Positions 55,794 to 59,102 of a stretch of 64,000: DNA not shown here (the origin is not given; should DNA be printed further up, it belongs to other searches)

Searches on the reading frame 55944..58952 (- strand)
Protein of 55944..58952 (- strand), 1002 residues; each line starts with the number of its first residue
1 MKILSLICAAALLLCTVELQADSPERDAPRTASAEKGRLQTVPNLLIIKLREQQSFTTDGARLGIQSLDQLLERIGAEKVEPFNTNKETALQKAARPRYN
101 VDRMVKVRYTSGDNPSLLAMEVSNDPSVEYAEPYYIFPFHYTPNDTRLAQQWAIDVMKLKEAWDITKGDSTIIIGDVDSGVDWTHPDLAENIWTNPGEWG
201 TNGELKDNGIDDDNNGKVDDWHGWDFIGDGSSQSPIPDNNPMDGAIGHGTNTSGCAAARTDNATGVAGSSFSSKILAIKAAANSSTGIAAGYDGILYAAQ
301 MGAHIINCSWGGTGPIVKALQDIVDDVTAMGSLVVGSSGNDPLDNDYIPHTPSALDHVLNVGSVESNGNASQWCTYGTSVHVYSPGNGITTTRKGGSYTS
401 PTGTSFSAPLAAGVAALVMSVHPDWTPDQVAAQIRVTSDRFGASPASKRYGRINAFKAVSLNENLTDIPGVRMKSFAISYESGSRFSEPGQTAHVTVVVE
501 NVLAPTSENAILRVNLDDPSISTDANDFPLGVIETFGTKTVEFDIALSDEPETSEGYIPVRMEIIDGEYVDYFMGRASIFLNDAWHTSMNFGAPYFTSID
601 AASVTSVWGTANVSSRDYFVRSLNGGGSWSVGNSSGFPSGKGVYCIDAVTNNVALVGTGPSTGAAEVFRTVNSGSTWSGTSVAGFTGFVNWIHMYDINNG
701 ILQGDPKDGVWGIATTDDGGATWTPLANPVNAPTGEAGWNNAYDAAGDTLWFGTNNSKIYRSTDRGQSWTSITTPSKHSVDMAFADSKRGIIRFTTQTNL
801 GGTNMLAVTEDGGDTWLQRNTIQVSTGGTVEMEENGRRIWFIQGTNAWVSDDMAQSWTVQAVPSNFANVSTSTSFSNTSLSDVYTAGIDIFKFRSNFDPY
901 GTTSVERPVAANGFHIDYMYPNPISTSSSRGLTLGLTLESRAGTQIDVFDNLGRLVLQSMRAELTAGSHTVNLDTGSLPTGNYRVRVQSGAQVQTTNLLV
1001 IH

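Call 66: search_protein_families(library=pfam, proteins=[window:55944-58952:-], max_evalue=0.00001)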
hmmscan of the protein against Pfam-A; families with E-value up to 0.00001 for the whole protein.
window:55944-58952:- (1002 aa): 3 families
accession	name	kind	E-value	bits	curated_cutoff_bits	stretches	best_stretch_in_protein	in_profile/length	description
PF00082.27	Peptidase_S8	-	3e-39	135.5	21.8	1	170-444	2-279/288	Subtilase family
PF15902.12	Sortilin-Vps10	-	1.2e-10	41.2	33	1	715-816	5-109/446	Sortilin, neurotensin receptor 3,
PF18962.6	Por_Secre_tail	-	7e-07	29.9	27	1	919-998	1-73/75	Secretion system C-terminal sorting domain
